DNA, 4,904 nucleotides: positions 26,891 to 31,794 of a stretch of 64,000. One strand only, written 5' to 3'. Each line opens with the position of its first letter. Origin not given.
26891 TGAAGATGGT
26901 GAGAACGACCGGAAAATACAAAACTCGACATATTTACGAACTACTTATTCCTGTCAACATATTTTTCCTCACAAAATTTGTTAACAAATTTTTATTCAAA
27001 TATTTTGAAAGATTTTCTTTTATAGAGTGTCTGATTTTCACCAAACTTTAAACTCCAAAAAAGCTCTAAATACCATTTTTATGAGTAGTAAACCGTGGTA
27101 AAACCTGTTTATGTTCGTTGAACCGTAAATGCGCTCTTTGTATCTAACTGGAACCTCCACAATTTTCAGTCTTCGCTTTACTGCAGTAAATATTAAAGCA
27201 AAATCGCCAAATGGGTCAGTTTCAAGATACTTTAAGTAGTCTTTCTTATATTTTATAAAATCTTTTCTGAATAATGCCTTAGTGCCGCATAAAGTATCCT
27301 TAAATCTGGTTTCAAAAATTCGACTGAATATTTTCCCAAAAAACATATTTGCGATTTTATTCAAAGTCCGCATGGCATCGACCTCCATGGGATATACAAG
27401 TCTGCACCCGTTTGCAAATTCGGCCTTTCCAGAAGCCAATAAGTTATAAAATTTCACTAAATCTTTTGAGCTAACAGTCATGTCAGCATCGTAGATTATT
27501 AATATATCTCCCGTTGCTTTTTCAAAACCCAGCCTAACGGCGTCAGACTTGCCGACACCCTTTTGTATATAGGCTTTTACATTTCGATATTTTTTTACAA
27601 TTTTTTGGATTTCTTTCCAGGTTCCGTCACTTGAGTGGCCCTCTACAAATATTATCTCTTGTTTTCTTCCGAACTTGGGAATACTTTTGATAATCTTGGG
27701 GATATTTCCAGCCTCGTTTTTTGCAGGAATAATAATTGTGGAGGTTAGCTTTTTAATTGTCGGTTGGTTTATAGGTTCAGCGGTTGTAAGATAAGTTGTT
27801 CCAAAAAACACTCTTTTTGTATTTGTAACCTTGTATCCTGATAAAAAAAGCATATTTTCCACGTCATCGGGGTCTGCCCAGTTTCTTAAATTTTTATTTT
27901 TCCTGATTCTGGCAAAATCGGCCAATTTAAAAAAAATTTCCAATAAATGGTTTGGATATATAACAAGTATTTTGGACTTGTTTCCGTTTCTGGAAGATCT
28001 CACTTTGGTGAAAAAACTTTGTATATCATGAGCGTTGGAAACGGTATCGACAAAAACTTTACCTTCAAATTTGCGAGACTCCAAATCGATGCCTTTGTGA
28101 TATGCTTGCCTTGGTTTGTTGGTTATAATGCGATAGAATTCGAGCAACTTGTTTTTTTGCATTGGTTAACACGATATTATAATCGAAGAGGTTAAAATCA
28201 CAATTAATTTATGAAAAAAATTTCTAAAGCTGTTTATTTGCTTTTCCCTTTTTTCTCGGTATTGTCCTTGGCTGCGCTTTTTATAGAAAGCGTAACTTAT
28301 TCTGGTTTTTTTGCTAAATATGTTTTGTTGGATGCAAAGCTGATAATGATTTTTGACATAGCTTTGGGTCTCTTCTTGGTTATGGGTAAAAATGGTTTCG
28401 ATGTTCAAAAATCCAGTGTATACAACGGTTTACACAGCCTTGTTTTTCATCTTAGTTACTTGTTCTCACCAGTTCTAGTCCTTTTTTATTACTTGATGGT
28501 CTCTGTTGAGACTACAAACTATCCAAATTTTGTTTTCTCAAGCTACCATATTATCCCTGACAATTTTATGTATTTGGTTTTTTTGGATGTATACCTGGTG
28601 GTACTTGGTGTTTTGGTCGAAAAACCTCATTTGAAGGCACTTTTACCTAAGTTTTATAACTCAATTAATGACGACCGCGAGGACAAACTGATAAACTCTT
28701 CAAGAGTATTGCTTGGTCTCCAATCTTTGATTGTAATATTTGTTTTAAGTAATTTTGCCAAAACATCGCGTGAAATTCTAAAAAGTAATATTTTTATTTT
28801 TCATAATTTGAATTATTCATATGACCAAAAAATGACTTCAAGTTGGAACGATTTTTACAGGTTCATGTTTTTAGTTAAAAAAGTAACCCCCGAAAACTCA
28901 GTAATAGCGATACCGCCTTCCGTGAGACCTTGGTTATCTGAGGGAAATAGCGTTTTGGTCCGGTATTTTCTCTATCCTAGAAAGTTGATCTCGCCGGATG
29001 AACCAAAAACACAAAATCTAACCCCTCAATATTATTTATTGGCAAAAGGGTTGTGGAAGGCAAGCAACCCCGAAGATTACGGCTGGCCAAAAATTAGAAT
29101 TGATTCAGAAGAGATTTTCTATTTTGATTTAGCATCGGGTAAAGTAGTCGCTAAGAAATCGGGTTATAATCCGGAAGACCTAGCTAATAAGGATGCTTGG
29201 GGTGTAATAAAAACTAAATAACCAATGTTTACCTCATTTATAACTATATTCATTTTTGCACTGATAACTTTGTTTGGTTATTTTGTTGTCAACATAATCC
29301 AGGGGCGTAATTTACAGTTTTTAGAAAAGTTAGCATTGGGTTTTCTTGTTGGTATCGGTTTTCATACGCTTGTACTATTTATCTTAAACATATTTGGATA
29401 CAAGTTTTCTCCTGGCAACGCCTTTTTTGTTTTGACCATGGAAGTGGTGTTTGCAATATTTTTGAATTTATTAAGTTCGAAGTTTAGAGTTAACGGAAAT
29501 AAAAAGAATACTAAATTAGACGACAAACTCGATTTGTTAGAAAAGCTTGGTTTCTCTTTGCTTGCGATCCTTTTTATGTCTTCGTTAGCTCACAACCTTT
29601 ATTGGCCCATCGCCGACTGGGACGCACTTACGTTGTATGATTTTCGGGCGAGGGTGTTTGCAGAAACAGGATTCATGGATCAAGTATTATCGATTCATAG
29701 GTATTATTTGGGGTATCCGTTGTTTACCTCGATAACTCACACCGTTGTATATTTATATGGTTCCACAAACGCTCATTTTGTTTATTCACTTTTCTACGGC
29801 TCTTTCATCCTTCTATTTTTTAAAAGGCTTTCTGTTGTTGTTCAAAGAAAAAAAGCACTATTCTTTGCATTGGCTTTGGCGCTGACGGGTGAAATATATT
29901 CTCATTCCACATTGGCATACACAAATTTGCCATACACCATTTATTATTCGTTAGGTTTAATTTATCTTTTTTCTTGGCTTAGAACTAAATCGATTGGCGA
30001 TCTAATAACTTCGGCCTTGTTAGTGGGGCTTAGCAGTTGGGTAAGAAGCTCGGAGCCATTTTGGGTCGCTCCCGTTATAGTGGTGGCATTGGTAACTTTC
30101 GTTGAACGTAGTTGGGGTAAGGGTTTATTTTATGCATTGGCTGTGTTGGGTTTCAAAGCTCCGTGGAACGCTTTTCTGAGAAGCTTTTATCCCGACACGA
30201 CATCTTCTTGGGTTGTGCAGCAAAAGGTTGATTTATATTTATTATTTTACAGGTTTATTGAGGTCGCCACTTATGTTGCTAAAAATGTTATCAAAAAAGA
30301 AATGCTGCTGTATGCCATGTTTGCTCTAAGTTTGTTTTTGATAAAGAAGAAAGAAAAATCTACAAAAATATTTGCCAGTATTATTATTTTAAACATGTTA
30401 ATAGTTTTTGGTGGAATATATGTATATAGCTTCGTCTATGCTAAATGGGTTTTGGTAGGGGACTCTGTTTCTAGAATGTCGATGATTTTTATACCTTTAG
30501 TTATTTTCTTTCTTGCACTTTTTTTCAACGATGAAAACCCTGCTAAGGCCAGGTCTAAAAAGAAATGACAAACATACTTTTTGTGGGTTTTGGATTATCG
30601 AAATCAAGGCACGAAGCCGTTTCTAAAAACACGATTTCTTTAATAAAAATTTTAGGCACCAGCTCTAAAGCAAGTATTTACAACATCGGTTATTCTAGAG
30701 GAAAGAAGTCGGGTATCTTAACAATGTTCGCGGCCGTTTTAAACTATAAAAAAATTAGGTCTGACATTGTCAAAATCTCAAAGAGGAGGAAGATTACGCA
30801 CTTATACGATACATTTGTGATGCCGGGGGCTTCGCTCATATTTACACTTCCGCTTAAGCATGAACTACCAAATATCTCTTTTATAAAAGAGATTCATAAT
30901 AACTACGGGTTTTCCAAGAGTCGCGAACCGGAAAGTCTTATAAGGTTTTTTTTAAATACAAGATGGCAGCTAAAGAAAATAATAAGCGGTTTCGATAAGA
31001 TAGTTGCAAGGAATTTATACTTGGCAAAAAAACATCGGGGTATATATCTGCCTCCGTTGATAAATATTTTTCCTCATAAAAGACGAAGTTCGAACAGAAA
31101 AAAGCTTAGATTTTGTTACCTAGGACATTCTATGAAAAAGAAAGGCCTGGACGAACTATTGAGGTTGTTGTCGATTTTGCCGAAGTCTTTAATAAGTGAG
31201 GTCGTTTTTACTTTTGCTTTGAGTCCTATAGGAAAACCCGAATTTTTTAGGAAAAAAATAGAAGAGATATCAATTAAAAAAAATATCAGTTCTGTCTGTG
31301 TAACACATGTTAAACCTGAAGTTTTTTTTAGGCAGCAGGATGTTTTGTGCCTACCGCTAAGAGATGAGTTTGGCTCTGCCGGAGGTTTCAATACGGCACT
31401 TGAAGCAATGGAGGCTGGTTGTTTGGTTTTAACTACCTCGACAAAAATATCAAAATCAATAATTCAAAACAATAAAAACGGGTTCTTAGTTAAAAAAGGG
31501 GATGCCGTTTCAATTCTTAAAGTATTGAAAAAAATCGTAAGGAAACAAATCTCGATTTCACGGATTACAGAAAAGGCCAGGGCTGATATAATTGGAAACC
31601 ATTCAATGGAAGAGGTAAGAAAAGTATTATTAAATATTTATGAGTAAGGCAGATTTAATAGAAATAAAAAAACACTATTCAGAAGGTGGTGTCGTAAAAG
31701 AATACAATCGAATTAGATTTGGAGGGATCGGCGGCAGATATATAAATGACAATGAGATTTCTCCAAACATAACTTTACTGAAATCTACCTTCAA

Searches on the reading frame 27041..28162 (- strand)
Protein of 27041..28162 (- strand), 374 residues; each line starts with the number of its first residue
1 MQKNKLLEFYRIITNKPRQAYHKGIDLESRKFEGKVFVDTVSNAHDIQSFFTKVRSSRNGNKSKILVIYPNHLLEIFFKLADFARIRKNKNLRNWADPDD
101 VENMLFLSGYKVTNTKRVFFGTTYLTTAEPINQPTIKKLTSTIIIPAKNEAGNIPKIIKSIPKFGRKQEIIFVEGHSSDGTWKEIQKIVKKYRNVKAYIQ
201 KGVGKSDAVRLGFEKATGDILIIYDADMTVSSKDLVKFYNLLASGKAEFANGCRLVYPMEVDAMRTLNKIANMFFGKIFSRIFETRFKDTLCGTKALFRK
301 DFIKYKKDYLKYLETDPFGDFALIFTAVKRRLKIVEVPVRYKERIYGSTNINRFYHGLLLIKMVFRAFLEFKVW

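Call 3: search_protein_families(library=pfam, proteins=[window:27041-28162:-], max_evalue=0.01)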
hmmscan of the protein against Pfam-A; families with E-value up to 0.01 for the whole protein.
window:27041-28162:- (374 aa): 3 families
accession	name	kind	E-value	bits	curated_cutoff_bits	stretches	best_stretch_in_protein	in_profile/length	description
PF00535.33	Glycos_transf_2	-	1.1e-22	81.2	23.3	1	142-303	1-164/168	Glycosyl transferase family 2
PF10111.15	Glyco_tranf_2_2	-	1.6e-10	41.4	27.3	1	142-305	1-164/276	Glycosyltransferase like family 2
PF13641.12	Glyco_tranf_2_3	-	2.8e-06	27.9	27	1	142-276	4-141/230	Glycosyltransferase like family 2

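Call 4: search_protein_families(library=ncbifam, proteins=[window:27041-28162:-], max_evalue=0.01)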
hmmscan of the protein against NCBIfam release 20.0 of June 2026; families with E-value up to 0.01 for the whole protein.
window:27041-28162:- (374 aa): 15 families
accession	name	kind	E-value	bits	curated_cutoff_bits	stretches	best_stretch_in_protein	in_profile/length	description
TIGR04182.1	glyco_TIGR04182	equivalog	6.4e-29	101.3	325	1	142-366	3-216/293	S-layer glycoprotein N-glycosyltransferase AglJ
NF041391.1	DPhHxTase_Halo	equivalog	1.4e-12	47.1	375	1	148-367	4-208/213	dolichyl-phosphate hexose transferase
TIGR04283.1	glyco_like_mftF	equivalog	3.4e-12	46.4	182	1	142-247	2-102/221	TIGR04283 family arsenosugar biosynthesis glycosyltransferase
TIGR03937.1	PgaC_IcaA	equivalog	2e-09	36.9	422.3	1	129-233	34-141/407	poly-beta-1,6-N-acetyl-D-glucosamine synthase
NF047588.1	GlcsyltransPgfSStrep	equivalog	2.6e-08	33.5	500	1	142-300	4-162/308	glycosyltransferase PgfS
NF007986.1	PRK10714.1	equivalog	5.4e-08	32.2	529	1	136-350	5-209/316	undecaprenyl-phosphate 4-deoxy-4-formamido-L-arabinose transferase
NF041875.1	EPS_EpsD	equivalog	1.7e-07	30.9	370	1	143-237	3-99/325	exopolysaccharide biosynthesis glycosyltransferase EpsD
NF010496.0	PRK13915.1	equivalog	1.8e-07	30.6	262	1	138-237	30-136/307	glucosyl-3-phosphoglycerate synthase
NF007482.0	PRK10073.1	equivalog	5.8e-07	28.8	423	1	142-233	9-101/334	glycosyltransferase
NF058614.1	PPMAGASynPpgS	equivalog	0.00022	20.7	370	1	143-269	4-129/226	polyprenyl-phospho-N-acetylgalactosaminyl synthase PpgS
TIGR03965.1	mycofact_glyco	equivalog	0.00023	20.2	280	1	138-244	73-181/467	mycofactocin biosynthesis glycosyltransferase MftF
TIGR03469.1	HpnB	hypoth_equivalog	0.00035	19.7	379.25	1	142-235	47-153/386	hopene-associated glycosyltransferase HpnB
NF045692.1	OglycostaseCruG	equivalog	0.00064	18.8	600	1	134-217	35-125/386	2'-O-glycosyltransferase CruG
NF047683.1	TeichurnBiosyTuaG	equivalog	0.00071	19.3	400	1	140-246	7-115/252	teichuronic acid biosynthesis protein TuaG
NF038302.1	EPS_HpsE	equivalog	0.0031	16.5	300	1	142-274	4-143/307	hormogonium polysaccharide biosynthesis glycosyltransferase HpsE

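Call 46: search_solved_structures(query=window:27041-28162:-, max_evalue=0.001)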
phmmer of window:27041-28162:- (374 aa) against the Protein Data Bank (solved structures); distinct sequences matched with E-value up to 0.001: 6.
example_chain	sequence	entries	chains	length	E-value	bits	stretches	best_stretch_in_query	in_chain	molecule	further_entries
5mlz_A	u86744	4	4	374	3.7e-13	52.7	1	139-351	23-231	Dolichol monophosphate mannose synthase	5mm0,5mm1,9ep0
9hwj_A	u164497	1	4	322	1.3e-06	31.1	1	138-349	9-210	Undecaprenyl-phosphate 4-deoxy-4-formamido-L-arabinose transferase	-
9bhc_C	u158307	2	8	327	2.5e-05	26.9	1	136-242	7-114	Undecaprenyl-phosphate 4-deoxy-4-formamido-L-arabinose transferase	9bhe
8vxh_A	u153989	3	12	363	2.9e-05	26.7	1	136-238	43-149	Undecaprenyl-phosphate 4-deoxy-4-formamido-L-arabinose transferase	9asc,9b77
6yv7_B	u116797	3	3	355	0.00089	21.8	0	134-235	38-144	Glycosyl transferase, family 2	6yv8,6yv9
6yv7_A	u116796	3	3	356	0.00089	21.8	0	134-235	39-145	Glycosyl transferase, family 2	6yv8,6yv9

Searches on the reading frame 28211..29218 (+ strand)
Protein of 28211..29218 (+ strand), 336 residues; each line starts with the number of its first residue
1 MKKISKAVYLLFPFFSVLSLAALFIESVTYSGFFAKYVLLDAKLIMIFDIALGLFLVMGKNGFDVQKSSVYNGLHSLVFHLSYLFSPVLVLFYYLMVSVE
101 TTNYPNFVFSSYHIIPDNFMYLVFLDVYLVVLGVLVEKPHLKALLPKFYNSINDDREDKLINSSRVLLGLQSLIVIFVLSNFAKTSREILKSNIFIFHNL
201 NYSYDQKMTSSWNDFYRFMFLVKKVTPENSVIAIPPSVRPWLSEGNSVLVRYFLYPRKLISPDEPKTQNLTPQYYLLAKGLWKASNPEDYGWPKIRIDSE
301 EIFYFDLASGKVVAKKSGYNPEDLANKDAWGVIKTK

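Call 8: search_protein_families(library=pfam, proteins=[window:28211-29218:+], max_evalue=0.001)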
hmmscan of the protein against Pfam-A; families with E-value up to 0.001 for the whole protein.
window:28211-29218:+ (336 aa): 0 families

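Call 22: search_protein_families(library=pfam, proteins=[window:28211-29218:+], max_evalue=0.1)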
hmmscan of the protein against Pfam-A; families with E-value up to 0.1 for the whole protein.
window:28211-29218:+ (336 aa): 0 families

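Call 78: search_protein_families(library=pfam, alignment_id=A6, max_evalue=0.01)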
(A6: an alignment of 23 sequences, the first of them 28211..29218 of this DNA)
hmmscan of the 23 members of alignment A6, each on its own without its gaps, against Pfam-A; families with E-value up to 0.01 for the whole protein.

A. member 1, window:28211-29218:+ (336 aa): 0 families

B. families by the number of members that match (of 23 scanned): 5 families
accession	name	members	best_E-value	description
PF13231.12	PMT_2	2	6.8e-06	Dolichyl-phosphate-mannose-protein mannosyltransferase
PF20604.3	DUF6798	1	0.0041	Domain of unknown function (DUF6798)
PF05529.17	Bap31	1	0.0057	Bap31/Bap29 transmembrane region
PF00115.25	COX1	1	0.0061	Cytochrome C and Quinol oxidase polypeptide I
PF15383.11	TMEM237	1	0.0078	Transmembrane protein 237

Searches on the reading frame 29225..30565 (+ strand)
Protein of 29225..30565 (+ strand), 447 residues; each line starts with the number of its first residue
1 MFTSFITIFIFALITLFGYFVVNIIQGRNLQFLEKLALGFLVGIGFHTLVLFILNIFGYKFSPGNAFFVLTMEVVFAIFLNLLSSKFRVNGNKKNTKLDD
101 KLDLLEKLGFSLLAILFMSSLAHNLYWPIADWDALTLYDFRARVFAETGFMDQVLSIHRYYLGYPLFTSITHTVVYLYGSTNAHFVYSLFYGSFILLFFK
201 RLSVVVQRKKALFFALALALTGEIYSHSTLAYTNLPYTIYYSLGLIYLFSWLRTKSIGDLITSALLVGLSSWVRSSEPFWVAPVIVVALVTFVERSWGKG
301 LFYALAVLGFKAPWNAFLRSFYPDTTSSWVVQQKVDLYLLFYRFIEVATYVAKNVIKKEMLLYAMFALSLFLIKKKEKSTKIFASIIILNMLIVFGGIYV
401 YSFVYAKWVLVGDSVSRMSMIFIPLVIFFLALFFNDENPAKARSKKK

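Call 8: search_protein_families(library=pfam, proteins=[window:29225-30565:+], max_evalue=0.001)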
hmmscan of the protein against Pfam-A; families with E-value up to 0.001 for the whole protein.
window:29225-30565:+ (447 aa): 0 families

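Call 22: search_protein_families(library=pfam, proteins=[window:29225-30565:+], max_evalue=0.1)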
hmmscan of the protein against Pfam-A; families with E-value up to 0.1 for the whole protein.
window:29225-30565:+ (447 aa): 1 family
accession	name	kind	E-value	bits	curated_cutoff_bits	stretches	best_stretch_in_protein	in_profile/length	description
PF13231.12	PMT_2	-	0.015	16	26.1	1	180-309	21-150/160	Dolichyl-phosphate-mannose-protein mannosyltransferase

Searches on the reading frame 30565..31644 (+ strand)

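Call 8: search_protein_families(library=pfam, proteins=[window:30565-31644:+], max_evalue=0.001)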
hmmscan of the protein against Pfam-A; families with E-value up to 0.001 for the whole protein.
window:30565-31644:+ (360 aa): 2 families
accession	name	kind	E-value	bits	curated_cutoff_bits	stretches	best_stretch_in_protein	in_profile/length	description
PF00534.26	Glycos_transf_1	-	1.5e-16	60.8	26.4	1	174-340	9-171/172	Glycosyl transferases group 1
PF13692.12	Glyco_trans_1_4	-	1.3e-10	42.1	27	1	183-323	4-138/142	Glycosyl transferases group 1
